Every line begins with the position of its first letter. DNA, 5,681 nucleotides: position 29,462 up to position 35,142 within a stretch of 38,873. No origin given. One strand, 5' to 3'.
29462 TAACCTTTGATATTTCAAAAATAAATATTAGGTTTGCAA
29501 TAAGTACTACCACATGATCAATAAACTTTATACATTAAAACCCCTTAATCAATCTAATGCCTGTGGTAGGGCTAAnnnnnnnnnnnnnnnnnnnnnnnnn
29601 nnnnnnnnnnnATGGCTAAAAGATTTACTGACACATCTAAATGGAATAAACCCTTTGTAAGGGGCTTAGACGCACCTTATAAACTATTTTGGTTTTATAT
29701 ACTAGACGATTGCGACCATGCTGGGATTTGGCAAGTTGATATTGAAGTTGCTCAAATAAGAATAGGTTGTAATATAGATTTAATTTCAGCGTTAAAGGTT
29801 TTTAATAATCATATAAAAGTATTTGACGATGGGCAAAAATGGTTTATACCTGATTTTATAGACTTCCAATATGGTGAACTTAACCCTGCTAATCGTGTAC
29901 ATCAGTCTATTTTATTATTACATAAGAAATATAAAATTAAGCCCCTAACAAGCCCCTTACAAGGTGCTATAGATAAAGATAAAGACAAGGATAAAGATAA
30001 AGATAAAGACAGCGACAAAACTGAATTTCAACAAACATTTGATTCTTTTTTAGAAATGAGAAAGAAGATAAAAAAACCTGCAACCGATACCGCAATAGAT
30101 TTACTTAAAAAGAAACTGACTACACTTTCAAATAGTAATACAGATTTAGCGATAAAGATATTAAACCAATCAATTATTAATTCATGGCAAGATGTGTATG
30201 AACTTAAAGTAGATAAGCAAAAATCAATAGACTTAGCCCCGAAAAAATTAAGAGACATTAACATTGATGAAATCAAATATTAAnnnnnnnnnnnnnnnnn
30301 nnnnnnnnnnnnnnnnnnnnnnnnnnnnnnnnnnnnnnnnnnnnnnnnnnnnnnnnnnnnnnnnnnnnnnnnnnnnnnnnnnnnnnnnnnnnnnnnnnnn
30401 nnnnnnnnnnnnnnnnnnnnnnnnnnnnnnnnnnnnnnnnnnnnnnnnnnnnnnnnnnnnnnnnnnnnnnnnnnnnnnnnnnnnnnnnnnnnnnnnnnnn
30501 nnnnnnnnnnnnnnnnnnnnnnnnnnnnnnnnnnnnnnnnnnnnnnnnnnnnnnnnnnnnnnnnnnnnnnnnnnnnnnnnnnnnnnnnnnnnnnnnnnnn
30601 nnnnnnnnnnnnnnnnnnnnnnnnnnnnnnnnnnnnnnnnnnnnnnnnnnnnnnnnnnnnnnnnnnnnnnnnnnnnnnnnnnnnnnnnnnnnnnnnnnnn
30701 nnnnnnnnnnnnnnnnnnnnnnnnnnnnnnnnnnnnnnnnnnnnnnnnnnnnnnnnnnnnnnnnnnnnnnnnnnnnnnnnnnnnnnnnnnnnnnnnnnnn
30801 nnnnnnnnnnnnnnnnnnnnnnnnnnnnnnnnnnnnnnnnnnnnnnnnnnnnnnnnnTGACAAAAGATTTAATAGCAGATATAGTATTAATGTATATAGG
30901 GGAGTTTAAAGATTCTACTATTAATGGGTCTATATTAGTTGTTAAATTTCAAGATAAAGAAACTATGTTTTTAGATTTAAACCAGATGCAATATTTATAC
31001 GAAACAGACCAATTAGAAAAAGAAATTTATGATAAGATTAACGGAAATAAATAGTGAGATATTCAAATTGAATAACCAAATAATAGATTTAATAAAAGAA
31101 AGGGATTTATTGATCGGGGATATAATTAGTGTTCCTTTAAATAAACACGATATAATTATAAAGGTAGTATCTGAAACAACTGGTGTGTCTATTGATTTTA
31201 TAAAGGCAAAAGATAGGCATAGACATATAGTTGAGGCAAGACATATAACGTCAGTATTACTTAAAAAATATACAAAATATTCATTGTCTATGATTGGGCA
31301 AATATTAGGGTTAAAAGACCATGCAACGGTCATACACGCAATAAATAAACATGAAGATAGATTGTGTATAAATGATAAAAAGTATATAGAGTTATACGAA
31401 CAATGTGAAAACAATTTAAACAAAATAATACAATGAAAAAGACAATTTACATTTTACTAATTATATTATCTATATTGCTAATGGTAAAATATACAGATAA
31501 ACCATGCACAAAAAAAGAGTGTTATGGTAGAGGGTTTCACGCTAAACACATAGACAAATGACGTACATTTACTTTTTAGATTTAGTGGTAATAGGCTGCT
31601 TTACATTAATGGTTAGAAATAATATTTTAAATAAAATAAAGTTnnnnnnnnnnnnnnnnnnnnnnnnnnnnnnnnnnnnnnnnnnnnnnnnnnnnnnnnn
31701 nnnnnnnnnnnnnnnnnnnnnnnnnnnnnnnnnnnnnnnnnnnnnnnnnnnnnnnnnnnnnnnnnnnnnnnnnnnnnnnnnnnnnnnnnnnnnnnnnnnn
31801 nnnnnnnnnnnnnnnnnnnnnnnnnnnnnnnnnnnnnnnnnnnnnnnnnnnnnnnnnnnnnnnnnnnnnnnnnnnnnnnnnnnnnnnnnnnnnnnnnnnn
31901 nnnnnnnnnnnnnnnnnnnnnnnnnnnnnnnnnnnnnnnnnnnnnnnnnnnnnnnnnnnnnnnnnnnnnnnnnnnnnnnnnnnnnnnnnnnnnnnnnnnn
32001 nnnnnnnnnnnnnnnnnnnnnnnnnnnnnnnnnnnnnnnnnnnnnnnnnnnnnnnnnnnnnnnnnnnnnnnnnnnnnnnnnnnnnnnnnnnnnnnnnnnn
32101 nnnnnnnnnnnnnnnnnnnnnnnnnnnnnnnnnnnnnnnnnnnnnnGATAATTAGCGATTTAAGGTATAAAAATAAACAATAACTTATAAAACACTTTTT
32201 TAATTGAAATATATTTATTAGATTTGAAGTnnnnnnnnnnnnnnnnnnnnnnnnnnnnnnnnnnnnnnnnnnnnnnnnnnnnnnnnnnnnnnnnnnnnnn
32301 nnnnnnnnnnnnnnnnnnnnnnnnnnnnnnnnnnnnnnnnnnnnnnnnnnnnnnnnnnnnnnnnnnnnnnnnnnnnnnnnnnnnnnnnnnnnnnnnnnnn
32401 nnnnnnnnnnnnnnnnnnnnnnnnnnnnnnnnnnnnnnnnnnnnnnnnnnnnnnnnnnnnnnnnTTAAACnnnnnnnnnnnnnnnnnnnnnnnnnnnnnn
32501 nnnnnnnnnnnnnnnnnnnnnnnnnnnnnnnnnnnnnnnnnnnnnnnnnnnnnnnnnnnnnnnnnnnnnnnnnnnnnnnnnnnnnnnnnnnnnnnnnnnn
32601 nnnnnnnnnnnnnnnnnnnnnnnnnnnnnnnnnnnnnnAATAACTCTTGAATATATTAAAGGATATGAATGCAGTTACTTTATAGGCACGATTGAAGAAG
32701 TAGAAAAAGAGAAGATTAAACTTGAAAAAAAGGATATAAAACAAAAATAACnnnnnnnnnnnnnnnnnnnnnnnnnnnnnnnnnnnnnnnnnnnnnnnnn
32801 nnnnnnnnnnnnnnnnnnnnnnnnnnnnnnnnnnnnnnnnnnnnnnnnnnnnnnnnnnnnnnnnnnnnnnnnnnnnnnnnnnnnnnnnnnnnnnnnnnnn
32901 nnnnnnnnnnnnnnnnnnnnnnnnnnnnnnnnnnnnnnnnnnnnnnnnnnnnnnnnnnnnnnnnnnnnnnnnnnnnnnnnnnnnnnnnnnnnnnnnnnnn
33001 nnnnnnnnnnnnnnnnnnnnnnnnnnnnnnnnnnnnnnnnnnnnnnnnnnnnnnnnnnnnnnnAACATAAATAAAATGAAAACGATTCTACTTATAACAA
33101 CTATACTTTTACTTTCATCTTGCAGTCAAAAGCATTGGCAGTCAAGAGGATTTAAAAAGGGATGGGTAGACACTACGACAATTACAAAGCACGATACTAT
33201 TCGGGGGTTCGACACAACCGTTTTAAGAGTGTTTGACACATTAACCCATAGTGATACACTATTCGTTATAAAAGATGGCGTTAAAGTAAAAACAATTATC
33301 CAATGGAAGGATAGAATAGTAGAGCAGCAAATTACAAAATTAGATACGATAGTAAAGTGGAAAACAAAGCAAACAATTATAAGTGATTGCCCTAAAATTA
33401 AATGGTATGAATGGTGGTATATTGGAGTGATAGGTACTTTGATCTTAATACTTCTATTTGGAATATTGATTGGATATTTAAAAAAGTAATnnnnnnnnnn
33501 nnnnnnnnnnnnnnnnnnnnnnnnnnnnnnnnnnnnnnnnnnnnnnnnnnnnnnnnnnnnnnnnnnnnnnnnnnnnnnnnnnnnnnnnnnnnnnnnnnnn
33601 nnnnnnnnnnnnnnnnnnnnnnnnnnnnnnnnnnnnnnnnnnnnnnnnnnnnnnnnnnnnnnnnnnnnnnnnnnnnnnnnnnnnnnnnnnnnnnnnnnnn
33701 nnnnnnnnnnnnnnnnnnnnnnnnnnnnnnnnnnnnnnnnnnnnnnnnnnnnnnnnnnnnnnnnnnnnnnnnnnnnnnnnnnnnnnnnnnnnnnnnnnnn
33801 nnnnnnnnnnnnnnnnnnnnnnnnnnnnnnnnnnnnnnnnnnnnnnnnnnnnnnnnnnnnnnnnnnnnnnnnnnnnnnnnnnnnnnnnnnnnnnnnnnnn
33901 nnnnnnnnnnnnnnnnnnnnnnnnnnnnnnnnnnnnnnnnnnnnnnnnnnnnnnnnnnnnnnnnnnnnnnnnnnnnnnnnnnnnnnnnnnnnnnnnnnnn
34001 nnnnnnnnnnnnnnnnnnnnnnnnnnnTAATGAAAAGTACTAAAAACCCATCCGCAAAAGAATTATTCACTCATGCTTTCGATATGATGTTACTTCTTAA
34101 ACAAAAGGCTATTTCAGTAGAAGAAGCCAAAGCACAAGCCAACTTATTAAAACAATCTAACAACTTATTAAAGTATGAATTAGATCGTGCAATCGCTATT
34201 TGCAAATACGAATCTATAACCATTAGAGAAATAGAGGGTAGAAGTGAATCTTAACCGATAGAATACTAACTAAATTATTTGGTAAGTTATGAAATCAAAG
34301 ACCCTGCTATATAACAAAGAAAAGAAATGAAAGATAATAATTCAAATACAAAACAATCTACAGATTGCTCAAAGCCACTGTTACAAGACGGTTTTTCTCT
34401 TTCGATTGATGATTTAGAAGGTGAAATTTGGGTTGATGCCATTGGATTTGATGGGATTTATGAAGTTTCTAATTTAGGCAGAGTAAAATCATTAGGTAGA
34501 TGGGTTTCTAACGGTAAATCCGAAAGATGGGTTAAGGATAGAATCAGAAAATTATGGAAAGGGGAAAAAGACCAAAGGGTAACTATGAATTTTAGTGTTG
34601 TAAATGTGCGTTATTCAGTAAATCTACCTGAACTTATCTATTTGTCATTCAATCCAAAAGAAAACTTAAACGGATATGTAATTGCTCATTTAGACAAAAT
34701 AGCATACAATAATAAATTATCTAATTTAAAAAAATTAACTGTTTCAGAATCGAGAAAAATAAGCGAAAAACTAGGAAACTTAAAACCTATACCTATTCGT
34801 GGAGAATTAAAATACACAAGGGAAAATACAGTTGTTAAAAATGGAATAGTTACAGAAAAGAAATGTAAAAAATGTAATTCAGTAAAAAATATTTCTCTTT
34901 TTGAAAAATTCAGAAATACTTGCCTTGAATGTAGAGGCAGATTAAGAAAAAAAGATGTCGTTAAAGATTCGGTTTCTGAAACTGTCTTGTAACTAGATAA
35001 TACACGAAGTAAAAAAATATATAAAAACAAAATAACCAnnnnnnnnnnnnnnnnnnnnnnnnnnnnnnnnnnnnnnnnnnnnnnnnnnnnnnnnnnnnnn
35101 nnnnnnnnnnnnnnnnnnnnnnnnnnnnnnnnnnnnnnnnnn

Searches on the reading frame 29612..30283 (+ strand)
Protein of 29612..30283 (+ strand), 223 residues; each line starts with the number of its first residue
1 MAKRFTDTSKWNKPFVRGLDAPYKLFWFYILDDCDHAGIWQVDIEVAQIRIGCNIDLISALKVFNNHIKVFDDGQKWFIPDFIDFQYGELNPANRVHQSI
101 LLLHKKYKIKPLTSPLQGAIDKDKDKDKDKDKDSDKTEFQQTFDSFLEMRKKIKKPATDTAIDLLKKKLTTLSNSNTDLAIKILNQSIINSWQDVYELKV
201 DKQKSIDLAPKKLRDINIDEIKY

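Call 14: search_protein_families(library=phrogs, proteins=[window:29612-30283:+])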
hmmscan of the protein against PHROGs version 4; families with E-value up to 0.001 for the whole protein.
window:29612-30283:+ (223 aa): 4 families
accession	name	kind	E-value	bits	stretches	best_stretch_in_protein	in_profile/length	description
phrog_678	-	DNA, RNA and nucleotide metabolism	5.2e-11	43.7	1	120-205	205-289/346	replication initiation O-like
phrog_18589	-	unknown function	0.00021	22.3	1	141-206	43-108/156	-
phrog_5708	-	DNA, RNA and nucleotide metabolism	0.00033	21.7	1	128-207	165-238/263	DnaD-like helicase loader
phrog_34129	-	unknown function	0.00034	21.6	1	149-201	1-49/92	-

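Call 15: search_protein_families(library=pfam, proteins=[window:29612-30283:+], max_evalue=0.01)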
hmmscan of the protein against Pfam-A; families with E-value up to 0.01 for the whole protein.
window:29612-30283:+ (223 aa): 0 families

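Call 50: find_related_loci(query=window:29612-30283:+, collection=viral_contigs, flank=4000)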
Query window:29612-30283:+ (223 aa) in viral_contigs; peptide patterns used: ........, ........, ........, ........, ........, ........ (x = any residue, [..] = any of these).
600 stretches matched a pattern (row limit reached: there are more); 150 encode a relative of the query (tblastn E <= 1e-3); the best 80 are kept; 80 distinct loci.
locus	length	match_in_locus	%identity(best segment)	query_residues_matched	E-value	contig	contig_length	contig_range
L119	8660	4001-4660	59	1-205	1e-76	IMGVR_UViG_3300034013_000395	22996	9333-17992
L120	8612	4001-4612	62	1-203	2e-68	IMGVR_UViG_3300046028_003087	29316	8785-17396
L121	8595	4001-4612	61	1-203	1e-67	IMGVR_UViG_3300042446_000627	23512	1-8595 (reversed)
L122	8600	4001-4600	61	1-199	1e-66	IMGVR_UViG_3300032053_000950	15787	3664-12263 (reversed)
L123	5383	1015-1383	68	1-119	4e-54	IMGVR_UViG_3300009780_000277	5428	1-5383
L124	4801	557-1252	47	1-216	1e-51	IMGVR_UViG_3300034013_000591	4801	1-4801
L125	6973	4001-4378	60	1-119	7e-47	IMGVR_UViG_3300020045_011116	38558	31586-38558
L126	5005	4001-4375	55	1-122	2e-43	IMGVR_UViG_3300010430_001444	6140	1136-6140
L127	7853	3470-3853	51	1-121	4e-38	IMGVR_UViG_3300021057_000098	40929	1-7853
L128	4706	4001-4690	42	1-199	8e-42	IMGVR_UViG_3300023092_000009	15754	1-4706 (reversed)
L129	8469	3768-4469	41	1-207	9e-41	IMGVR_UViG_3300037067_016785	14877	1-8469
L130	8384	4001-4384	55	1-118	1e-37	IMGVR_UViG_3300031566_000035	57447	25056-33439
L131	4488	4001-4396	52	1-119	7e-37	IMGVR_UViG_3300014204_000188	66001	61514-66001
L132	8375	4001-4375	57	1-119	4e-37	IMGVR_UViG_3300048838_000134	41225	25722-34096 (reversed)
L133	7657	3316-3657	52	1-114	2e-36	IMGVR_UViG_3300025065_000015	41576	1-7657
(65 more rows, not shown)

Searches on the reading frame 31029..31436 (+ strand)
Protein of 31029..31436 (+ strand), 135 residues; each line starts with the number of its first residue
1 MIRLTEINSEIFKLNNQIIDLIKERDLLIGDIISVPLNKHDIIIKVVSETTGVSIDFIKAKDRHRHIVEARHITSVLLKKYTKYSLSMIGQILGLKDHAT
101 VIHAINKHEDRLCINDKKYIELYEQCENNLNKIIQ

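Call 14: search_protein_families(library=phrogs, proteins=[window:31029-31436:+])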
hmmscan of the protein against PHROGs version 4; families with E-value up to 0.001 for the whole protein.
window:31029-31436:+ (135 aa): 1 family
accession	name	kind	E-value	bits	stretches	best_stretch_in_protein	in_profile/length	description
phrog_30669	-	DNA, RNA and nucleotide metabolism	0.00027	22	1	38-130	16-110/159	replication initiation protein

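Call 82: search_protein_families(library=pfam, proteins=[window:31029-31436:+], max_evalue=0.01)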
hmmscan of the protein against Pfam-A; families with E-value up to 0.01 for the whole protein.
window:31029-31436:+ (135 aa): 1 family
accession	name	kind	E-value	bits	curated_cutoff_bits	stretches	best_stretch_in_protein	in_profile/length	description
PF08299.17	Bac_DnaA_C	-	4.6e-20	71.9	31.5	1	41-107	2-68/69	Bacterial dnaA protein helix-turn-helix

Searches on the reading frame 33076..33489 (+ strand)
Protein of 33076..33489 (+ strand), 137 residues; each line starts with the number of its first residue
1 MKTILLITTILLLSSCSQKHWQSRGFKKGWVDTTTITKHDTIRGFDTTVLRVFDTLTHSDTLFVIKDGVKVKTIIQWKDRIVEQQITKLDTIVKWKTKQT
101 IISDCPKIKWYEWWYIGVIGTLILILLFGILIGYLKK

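Call 82: search_protein_families(library=pfam, proteins=[window:33076-33489:+], max_evalue=0.01)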
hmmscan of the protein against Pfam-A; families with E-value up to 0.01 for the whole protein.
window:33076-33489:+ (137 aa): 0 families

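Call 85: search_protein_families(library=phrogs, proteins=[window:33076-33489:+], max_evalue=0.01)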
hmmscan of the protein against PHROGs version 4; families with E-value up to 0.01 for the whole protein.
window:33076-33489:+ (137 aa): 1 family
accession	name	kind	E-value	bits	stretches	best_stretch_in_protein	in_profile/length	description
phrog_6645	-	unknown function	0.00058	20.6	1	1-92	8-92/137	-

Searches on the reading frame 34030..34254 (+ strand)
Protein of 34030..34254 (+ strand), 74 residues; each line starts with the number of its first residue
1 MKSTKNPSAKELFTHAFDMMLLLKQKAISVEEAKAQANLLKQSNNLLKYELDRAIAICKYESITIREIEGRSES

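Call 82: search_protein_families(library=pfam, proteins=[window:34030-34254:+], max_evalue=0.01)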
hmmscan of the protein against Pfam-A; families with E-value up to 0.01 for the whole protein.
window:34030-34254:+ (74 aa): 1 family
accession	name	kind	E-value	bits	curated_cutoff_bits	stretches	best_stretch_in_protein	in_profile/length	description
PF21328.3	Gp44_lid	-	0.0055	17.3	27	0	46-68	5-27/63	Sliding-clamp-loader large subunit, AAA+ ATPase lid domain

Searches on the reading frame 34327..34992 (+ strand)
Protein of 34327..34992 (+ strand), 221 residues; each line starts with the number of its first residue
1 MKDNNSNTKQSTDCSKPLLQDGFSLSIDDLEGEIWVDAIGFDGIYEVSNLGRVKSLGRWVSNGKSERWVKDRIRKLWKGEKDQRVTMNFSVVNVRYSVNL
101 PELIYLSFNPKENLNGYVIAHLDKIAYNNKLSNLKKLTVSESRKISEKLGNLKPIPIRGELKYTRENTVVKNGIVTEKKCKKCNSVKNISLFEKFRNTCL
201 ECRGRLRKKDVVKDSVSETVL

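Call 14: search_protein_families(library=phrogs, proteins=[window:34327-34992:+])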
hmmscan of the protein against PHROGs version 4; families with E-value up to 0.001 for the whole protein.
window:34327-34992:+ (221 aa): 4 families
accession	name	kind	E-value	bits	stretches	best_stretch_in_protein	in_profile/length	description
phrog_1492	-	DNA, RNA and nucleotide metabolism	5e-18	66.4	1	29-185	41-201/414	HNH endonuclease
phrog_59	-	DNA, RNA and nucleotide metabolism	6.1e-15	56.5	1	26-166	131-246/423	HNH endonuclease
phrog_959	-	DNA, RNA and nucleotide metabolism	2e-13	51.3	1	31-147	4-107/138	HNH endonuclease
phrog_15471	-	DNA, RNA and nucleotide metabolism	4e-05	24.5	1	115-214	49-139/183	HNH endonuclease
